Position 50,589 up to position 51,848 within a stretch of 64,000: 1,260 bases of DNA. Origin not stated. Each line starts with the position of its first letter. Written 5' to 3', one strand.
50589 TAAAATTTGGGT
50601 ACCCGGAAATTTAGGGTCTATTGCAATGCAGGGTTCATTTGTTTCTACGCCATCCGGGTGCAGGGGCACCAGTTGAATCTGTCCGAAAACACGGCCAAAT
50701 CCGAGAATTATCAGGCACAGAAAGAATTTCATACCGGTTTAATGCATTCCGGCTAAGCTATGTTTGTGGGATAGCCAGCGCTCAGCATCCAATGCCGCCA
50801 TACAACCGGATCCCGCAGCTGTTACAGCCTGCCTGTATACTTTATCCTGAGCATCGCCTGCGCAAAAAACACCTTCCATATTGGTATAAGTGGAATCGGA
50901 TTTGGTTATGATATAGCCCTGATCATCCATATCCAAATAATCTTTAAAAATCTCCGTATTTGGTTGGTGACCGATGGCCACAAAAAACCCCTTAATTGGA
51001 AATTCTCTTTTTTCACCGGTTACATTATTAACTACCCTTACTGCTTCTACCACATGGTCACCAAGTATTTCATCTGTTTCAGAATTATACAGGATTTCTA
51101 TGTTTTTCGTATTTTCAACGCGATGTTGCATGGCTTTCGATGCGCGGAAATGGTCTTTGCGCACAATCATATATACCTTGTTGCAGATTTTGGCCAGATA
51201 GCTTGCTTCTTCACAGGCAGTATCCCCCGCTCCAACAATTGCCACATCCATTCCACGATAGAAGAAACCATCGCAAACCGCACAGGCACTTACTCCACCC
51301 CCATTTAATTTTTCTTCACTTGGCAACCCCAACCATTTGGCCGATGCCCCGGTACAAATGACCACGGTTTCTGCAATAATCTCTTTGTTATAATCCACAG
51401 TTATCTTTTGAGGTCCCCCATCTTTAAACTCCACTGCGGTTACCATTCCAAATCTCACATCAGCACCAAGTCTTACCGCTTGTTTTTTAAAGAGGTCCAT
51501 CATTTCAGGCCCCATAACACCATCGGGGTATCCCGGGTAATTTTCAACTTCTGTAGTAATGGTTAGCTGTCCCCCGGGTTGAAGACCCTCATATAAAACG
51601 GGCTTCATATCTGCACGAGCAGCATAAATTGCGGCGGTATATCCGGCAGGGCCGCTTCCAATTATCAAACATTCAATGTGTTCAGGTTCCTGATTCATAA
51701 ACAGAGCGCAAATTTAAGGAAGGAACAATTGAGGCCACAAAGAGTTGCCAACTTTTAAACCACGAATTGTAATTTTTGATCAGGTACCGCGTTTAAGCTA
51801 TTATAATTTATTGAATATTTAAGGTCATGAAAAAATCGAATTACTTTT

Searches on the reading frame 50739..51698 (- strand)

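Call 44: search_protein_families(library=pfam, proteins=[window:50739-51698:-], max_evalue=0.00001)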
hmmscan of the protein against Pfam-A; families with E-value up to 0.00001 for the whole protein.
window:50739-51698:- (319 aa): 5 families
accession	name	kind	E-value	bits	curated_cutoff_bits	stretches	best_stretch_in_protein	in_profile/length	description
PF07992.20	Pyr_redox_2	-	1.1e-45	156.7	26.1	1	10-298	3-291/291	Pyridine nucleotide-disulphide oxidoreductase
PF13738.12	Pyr_redox_3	-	7.1e-17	62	30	1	84-281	102-305/305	Pyridine nucleotide-disulphide oxidoreductase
PF00070.33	Pyr_redox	-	3.2e-15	56.9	22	1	152-222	2-79/82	Pyridine nucleotide-disulphide oxidoreductase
PF01266.30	DAO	-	1.5e-07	31.7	27.9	0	64-123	149-209/353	FAD dependent oxidoreductase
PF01134.28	GIDA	-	4.2e-07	29.8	22.1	0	10-36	2-28/391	Glucose inhibited division protein A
